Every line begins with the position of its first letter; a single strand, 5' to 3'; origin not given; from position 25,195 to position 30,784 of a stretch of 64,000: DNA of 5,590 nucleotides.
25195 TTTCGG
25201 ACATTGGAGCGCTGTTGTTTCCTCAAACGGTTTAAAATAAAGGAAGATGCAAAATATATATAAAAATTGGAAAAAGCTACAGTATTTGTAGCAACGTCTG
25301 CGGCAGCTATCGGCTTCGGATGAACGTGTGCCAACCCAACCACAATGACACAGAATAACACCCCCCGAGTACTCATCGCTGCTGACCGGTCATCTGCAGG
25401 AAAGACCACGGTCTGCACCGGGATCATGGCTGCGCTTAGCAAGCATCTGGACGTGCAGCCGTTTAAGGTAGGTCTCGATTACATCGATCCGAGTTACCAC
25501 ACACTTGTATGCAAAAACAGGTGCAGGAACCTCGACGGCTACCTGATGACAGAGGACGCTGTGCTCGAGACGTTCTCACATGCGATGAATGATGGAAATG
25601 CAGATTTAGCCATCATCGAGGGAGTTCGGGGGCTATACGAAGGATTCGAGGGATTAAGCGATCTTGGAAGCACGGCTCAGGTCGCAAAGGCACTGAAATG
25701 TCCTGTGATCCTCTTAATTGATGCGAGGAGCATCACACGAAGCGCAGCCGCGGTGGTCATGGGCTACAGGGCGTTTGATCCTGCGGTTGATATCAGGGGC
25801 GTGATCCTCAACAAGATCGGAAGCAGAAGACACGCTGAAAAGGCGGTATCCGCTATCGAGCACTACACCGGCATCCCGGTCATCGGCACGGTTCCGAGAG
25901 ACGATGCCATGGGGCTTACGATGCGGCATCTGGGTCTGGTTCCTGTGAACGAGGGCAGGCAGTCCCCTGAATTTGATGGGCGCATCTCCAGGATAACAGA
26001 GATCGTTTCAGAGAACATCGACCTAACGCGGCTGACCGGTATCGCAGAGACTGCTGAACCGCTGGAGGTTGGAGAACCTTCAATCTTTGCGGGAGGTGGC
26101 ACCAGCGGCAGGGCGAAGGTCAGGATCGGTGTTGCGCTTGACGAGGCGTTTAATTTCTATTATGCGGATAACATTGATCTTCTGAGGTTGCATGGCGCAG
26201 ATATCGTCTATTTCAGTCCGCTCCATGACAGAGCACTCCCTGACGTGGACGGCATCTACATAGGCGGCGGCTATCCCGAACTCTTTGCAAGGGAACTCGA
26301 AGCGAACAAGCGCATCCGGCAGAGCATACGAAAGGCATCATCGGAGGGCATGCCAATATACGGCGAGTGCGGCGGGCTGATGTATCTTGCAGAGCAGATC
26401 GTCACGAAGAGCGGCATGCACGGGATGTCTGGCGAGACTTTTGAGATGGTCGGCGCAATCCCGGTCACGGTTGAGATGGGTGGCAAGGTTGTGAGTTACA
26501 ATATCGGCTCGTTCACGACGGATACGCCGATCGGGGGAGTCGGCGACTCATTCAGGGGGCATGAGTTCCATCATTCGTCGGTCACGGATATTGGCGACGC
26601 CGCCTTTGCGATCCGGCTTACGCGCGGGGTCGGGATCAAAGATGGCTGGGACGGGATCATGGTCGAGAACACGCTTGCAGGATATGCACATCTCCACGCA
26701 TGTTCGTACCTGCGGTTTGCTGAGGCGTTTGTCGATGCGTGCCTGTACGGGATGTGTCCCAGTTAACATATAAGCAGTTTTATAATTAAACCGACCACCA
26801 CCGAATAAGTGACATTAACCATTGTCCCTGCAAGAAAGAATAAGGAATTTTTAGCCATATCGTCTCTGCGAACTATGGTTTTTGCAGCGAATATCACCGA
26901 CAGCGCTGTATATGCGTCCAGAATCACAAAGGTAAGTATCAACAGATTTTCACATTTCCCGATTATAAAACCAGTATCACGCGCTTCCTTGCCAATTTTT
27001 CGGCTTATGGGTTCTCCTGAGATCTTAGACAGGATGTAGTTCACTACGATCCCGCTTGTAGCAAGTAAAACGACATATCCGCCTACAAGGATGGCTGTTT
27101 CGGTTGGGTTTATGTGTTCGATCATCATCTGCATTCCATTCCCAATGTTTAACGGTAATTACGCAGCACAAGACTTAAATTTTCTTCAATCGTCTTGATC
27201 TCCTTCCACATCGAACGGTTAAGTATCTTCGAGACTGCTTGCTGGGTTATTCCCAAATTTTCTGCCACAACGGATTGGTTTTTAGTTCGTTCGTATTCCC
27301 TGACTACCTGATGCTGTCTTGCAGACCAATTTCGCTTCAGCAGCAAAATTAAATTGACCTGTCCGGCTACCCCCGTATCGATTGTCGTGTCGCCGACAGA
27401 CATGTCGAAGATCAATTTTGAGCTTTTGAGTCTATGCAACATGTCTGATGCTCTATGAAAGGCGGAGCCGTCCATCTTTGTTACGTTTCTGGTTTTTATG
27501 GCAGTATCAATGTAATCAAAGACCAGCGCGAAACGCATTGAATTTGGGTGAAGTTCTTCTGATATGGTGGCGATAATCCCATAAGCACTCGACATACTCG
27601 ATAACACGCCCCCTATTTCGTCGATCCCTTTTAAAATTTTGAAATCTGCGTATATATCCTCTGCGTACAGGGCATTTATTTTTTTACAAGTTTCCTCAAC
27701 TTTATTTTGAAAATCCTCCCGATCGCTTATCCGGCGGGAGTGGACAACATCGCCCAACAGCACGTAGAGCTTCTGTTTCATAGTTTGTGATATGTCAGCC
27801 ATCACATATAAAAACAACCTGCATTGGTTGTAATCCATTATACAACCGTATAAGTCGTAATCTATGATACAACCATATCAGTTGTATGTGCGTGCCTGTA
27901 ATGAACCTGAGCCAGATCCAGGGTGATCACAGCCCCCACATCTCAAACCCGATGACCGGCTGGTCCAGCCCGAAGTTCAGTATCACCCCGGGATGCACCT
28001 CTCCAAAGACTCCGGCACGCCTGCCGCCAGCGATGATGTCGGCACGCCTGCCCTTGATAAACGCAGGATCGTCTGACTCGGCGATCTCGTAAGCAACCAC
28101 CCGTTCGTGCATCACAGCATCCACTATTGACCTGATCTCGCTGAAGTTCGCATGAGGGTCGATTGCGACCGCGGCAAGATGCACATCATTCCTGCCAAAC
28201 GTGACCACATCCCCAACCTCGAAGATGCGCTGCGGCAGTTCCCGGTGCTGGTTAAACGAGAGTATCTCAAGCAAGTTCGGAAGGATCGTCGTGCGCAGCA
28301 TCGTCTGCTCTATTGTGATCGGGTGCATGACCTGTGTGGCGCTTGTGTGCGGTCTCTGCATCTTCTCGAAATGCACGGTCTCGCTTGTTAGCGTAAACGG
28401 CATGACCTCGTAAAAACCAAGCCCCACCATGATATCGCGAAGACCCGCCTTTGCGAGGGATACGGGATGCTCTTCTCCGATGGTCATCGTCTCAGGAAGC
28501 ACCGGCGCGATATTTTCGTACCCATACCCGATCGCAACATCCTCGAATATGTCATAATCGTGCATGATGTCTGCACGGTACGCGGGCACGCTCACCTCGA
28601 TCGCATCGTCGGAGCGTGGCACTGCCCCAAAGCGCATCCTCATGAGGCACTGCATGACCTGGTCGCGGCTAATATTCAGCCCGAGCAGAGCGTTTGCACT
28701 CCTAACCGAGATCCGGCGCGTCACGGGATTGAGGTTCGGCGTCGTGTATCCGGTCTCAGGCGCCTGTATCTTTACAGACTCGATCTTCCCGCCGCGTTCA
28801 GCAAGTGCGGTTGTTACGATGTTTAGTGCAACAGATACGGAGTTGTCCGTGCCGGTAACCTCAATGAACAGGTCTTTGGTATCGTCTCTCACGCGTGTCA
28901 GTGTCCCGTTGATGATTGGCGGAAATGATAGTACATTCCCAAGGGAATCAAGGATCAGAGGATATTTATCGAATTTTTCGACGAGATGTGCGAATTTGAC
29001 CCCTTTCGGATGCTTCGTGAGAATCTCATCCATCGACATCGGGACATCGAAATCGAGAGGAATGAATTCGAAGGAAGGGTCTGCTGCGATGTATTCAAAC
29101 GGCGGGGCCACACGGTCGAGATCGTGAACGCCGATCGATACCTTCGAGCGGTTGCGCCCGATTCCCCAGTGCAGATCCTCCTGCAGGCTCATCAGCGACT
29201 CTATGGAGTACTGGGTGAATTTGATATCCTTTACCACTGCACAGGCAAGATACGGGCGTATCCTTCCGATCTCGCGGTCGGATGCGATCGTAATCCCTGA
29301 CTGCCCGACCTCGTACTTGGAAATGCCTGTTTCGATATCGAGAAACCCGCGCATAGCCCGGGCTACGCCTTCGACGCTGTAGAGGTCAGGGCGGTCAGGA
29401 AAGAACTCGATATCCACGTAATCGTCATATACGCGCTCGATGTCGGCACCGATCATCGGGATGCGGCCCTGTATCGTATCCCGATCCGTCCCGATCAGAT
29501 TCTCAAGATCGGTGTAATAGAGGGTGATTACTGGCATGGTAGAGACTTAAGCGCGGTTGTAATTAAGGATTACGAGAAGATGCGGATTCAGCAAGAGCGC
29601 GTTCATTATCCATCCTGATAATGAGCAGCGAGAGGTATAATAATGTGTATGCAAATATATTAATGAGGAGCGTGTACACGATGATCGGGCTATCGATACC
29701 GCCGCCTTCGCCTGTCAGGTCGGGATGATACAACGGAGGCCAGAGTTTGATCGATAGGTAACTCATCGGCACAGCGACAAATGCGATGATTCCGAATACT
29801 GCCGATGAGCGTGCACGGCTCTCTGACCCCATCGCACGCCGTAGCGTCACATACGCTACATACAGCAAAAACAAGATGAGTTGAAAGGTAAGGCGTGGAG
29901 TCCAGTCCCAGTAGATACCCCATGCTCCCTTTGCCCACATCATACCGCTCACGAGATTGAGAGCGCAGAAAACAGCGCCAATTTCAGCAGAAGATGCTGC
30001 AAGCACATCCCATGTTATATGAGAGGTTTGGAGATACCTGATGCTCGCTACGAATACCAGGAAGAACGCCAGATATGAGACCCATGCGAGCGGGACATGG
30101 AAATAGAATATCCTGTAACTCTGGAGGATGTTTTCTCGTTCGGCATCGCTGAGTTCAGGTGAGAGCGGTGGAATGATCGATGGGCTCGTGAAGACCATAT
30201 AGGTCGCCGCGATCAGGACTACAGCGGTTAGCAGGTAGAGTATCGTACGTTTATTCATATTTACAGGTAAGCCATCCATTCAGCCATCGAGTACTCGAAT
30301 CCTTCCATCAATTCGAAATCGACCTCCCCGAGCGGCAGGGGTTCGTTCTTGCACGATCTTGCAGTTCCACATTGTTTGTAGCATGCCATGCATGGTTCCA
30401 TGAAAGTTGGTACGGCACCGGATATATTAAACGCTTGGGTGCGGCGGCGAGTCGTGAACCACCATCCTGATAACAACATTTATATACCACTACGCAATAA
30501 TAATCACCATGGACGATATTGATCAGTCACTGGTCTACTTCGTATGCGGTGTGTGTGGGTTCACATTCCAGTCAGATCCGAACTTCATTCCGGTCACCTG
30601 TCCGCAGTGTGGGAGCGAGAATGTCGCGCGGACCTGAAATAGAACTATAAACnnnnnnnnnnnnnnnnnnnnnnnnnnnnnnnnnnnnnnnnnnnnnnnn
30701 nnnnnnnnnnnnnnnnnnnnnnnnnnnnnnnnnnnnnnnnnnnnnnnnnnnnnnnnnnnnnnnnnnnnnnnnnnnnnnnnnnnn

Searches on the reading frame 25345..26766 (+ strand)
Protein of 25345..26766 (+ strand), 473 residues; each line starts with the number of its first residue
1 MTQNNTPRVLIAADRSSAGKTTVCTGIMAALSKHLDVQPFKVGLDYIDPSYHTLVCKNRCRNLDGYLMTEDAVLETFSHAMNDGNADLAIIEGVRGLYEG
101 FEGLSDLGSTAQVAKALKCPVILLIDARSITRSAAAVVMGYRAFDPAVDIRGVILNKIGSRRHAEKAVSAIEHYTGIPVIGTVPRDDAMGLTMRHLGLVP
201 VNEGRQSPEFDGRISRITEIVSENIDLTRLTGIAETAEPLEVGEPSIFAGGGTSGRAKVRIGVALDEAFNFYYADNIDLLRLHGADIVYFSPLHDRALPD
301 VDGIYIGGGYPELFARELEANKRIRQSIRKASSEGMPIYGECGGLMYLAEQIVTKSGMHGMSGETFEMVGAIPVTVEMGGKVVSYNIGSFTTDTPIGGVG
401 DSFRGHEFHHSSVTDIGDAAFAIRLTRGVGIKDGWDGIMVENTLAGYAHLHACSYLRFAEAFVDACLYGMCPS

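Call 3: search_protein_families(library=pfam, proteins=[window:25345-26766:+])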
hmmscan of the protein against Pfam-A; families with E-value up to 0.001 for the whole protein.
window:25345-26766:+ (473 aa): 4 families
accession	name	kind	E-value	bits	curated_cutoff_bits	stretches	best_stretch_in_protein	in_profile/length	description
PF07685.20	GATase_3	-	2.5e-43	148.4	27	1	260-452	1-191/196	CobB/CobQ-like glutamine amidotransferase domain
PF01656.29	CbiA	-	5.2e-17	62.4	25.4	1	10-189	2-115/125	CobQ/CobB/MinD/ParA nucleotide binding domain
PF13500.12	AAA_26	-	5.1e-14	53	27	1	9-188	3-193/198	AAA domain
PF03575.23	Peptidase_S51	-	7.8e-05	22.9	23.9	1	294-361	72-144/206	Peptidase family S51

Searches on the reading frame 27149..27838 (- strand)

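Call 3: search_protein_families(library=pfam, proteins=[window:27149-27838:-])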
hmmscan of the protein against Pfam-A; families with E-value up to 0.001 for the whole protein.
window:27149-27838:- (229 aa): 1 family
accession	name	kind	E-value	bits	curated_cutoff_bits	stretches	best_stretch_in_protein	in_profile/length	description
PF16264.11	SatD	-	1.5e-18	67.6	29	1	27-210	4-196/211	SatD family (SatD)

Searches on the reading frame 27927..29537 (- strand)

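Call 3: search_protein_families(library=pfam, proteins=[window:27927-29537:-])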
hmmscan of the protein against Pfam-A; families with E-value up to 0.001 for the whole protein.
window:27927-29537:- (536 aa): 4 families
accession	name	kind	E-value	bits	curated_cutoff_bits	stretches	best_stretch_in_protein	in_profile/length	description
PF17759.6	tRNA_synthFbeta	-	5.9e-41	140.7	22.4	1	344-533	2-212/214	Phenylalanyl tRNA synthetase beta chain CLM domain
PF03484.21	B5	-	2.3e-19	69.8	28.6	1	276-340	3-67/67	tRNA synthetase B5 domain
PF03483.22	B3_4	-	4.9e-07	30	29.3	1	133-239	51-140/174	B3/4 domain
PF01409.25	tRNA-synt_2d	-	0.00075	19.5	19.8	0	349-444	9-111/246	tRNA synthetases class II core domain (F)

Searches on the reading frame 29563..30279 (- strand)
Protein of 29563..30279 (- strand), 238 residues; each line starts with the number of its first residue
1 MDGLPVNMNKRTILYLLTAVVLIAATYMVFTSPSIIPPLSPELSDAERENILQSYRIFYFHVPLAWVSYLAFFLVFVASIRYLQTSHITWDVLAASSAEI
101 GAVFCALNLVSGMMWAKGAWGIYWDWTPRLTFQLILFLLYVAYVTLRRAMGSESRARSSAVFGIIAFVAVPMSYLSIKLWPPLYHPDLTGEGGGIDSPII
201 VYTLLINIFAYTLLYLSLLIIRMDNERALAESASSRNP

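Call 3: search_protein_families(library=pfam, proteins=[window:29563-30279:-])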
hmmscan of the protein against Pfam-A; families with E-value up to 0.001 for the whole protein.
window:29563-30279:- (238 aa): 1 family
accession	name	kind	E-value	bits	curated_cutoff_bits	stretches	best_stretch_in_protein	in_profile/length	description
PF01578.25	Cytochrom_C_asm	-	2.2e-31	109.6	29.9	1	9-182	26-209/212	Cytochrome C assembly protein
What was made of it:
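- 29563..30279 (-): ccmC-type cytochrome c assembly gene, the downstream neighbour. It has its own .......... promoter-like box at 30422-30431. Pfam Cytochrom_C_asm (call 3).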

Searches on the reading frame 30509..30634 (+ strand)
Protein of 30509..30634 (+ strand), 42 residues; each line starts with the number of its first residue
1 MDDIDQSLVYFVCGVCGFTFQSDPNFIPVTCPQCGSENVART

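Call 36: search_protein_families(library=pfam, proteins=[window:30509-30634:+], max_evalue=10)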
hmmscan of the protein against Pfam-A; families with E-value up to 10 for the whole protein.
seq(42 aa): 42 families (the best 25 are shown)
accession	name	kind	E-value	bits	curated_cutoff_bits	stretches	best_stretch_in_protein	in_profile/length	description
PF09723.15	Zn_ribbon_8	-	0.00013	22.3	34.4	1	11-41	6-39/41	Zinc ribbon domain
PF23470.1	Zn_ribbon_PF0610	-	0.00015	21.9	26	1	13-38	4-28/39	PF0610 rubredoxin-like zinc beta-ribbon domain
PF21349.2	RUBY_RBDX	-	0.00026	20.8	26.5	1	11-35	1-23/30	Rubrerythrin, rubredoxin-like domain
PF01155.25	HypA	-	0.00079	19.9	28.9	1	4-40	64-98/112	Hydrogenase/urease nickel incorporation, metallochaperone, hypA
PF08271.17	Zn_Ribbon_TF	-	0.0011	18.9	29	2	30-39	2-11/43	TFIIB zinc-binding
PF24859.1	FdhE_central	-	0.002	18.6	27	2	30-40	1-11/39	FdhE, central domain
PF01096.23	Zn_ribbon_TFIIS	-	0.0036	17.5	21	2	30-40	2-12/39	Transcription factor S-II (TFIIS)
PF24463.1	DUF7577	-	0.0045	17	28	1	29-40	3-14/27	Domain of unknown function (DUF7577)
PF04606.18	Ogr_Delta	-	0.0068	16.7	26.3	1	30-42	1-13/47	Ogr/Delta-like zinc finger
PF11781.13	Zn_ribbon_RRN7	-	0.0078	16.3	27.1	2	30-38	6-14/32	Zinc-finger of RNA-polymerase I-specific TFIIB, Rrn7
PF23455.1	DUF7129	-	0.0093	16.1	30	1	6-37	7-36/45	Domain of unknown function (DUF7129)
PF22191.2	IBR_1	-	0.013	15.8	27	1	13-37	6-30/47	IBR domain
PF23451.1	Zn_ribbon_PaaD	-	0.013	15.6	27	1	28-41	14-27/53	PaaD zinc beta ribbon domain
PF23458.2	DUF7130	-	0.016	15.5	35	1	7-38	50-80/89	Domain of unknown function (DUF7130)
PF15793.11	SHLD2_C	-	0.021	14.7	27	1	7-36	36-65/166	Shieldin complex subunit 2, C-terminal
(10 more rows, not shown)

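Call 37: search_protein_families(library=ncbifam, proteins=[window:30509-30634:+], max_evalue=10)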
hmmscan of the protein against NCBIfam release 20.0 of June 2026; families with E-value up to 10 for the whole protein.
seq(42 aa): 23 families
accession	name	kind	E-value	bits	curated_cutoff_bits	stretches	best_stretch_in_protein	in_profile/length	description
TIGR02605.1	CxxC_CxxC_SSSS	subfamily_domain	0.0016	18.5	31.3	1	11-41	6-39/52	FmdB family zinc ribbon protein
TIGR02487.1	NrdD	equivalog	0.0036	15.9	326.35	1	12-41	529-553/581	anaerobic ribonucleoside-triphosphate reductase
NF050000.1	IS1_IS1595_Zn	domain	0.0069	16.9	28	1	31-41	1-11/34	IS1/IS1595 family N-terminal zinc-binding domain-containing protein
NF047912.1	ECs_2282_CxxC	subfamily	0.0085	16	37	1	11-37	3-36/60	ECs_2282 family putative zinc-binding protein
NF001839.0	PRK00564.1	equivalog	0.0092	16.2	112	1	3-40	64-100/117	hydrogenase/urease nickel incorporation protein HypA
NF045720.1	rubredox_RCKP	subfamily_domain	0.012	15.1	45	1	11-38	4-29/34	RCKP-type rubredoxin-like domain-containing protein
TIGR04165.1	methano_modCys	hypoth_equivalog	0.013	15.8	60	2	30-37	9-16/50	TIGR04165 family Cys-rich peptide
NF011481.0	PRK14890.1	equivalog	0.013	15.5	61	1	12-41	11-40/61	putative Zn-ribbon RNA-binding protein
NF038384.1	zinc_YnfU_fam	subfamily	0.013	15.1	36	1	28-36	16-24/52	YnfU family zinc-binding protein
TIGR03831.1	YgiT_finger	domain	0.018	15.3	20.2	2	31-37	35-41/46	YgiT-type zinc finger protein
NF001669.0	PRK00432.1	equivalog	0.018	15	54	2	11-19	44-52/58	30S ribosomal protein S27ae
NF001629.0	PRK00415.1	equivalog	0.018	14.6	70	1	23-39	9-25/62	30S ribosomal protein S27e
TIGR03655.1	anti_R_Lar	subfamily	0.019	15.2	39.6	1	30-39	3-12/55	Lar family restriction alleviation protein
TIGR00373.1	TIGR00373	equivalog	0.023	14.2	149.5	1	4-36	103-136/162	transcription factor E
NF048018.1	IS256_N_4Cys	domain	0.024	15.3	27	1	30-41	1-12/31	transposase-like zinc-binding domain-containing protein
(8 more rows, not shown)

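Call 55: find_homologous_proteins(query=window:30509-30634:+, max_evalue=0.001)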
Query seq(42 aa) (42 aa): 4 proteins with E <= 0.001 among 4 candidates.
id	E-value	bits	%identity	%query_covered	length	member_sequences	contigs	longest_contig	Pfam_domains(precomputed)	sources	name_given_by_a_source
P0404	4.3e-17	77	81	100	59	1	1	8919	-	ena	-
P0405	1.1e-16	76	79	100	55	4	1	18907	-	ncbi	-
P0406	1.3e-15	73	79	100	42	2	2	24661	-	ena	-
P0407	1.5e-14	69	74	100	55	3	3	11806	-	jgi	-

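Call 61: search_protein_representatives(alignment_id=A4)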
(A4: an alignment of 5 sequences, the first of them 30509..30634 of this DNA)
Query: 5 sequences, 55 profile positions. Proteins with E-value up to 0.001 (for the whole library): 28; up to 1e-10: 9; up to 1e-30: 1. The best 28 are listed.
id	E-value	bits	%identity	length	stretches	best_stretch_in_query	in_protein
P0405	1.9e-34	133.2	-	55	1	1-55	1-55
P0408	8.0e-17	76.8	-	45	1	14-55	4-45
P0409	5.3e-15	71.0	-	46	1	16-55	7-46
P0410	2.5e-14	68.8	-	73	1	1-48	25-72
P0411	9.0e-14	67.0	-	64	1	1-41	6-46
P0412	1.8e-13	66.1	-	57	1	1-55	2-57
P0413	4.3e-12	61.6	-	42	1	14-54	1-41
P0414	1.7e-11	59.7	-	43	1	15-55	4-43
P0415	7.2e-11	57.7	-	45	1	17-52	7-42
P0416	1.4e-10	56.8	-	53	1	14-46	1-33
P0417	4.0e-10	55.3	-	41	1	14-54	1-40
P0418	4.1e-10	55.3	-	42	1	22-55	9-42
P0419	5.5e-09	51.7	-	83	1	1-29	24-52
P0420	1.2e-08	50.6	-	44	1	21-54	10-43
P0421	7.5e-08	48.1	-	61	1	17-54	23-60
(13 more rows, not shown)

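Call 64: find_encoding_contigs(protein=P0408, flank=6000, max_places=4)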
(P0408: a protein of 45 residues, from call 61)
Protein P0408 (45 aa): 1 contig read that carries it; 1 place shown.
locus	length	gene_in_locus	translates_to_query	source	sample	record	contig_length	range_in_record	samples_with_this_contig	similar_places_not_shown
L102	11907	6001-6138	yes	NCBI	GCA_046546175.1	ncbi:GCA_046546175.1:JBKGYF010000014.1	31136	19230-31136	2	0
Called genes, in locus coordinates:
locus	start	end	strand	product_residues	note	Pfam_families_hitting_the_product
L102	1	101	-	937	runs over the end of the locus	PF00403:HMA, PF19803:DUF6286 (faint), PF00403:HMA, PF00122:E1-E2_ATPase, PF00702:Hydrolase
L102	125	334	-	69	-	PF00403:HMA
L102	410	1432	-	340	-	PF04471:Mrr_cat, PF13156:Mrr_cat_2, PF22722:NA-iREase1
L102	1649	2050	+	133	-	PF04756:OST3_OST6 (weak), PF00085:Thioredoxin, PF13098:Thioredoxin_2 (weak), PF13905:Thioredoxin_8 (faint)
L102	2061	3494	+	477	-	PF09887:DUF2114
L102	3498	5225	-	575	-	PF14716:HHH_8, PF14520:HHH_5, PF14791:DNA_pol_B_thumb, PF02811:PHP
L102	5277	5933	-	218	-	PF02593:DUF166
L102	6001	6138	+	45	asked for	-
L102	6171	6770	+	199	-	PF01712:dNK, PF02223:Thymidylate_kin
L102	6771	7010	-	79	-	-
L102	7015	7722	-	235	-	PF00977:His_biosynth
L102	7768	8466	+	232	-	PF04476:4HFCP_synth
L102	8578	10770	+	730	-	PF02359:CDC48_N, PF02933:CDC48_2, PF00005:ABC_tran (faint), PF00004:AAA, PF07724:AAA_2 (weak), PF17862:AAA_lid_3, PF00004:AAA, PF17862:AAA_lid_3, +19 more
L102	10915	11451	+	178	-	PF02607:B12-binding_2, PF02310:B12-binding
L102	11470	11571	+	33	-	PF12728:HTH_17 (weak), PF13411:MerR_1, PF00376:MerR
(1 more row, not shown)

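Call 69: find_related_loci(query=A4, collection=metagenome_contigs, flank=6000)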
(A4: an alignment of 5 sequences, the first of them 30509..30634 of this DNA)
Query A4 (42 aa) in metagenome_contigs; peptide patterns used: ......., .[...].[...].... (x = any residue, [..] = any of these).
263 stretches matched a pattern; 17 encode a relative of the query (tblastn E <= 1e-3); 17 distinct loci.
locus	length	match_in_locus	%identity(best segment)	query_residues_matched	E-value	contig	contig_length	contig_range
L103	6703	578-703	98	1-42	3e-25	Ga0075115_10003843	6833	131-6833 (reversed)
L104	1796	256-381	93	1-42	1e-24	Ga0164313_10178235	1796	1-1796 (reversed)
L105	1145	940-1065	93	1-42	3e-24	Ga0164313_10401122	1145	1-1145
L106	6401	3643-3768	81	1-42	4e-22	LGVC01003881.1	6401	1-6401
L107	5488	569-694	79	1-42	3e-21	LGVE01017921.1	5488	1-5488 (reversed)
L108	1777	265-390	79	1-42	5e-21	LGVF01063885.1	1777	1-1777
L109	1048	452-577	79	1-42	3e-21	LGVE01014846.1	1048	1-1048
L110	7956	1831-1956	76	1-42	2e-20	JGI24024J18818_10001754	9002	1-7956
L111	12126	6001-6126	76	1-42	2e-20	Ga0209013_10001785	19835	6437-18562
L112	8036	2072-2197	74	1-42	2e-19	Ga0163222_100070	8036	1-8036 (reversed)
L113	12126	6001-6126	74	1-42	2e-19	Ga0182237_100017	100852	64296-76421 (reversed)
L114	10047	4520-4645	74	1-42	3e-19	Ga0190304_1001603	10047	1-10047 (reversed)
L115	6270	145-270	74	1-42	3e-19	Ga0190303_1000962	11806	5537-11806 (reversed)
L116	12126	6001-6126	71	1-42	1e-18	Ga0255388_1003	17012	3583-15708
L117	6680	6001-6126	71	1-42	1e-18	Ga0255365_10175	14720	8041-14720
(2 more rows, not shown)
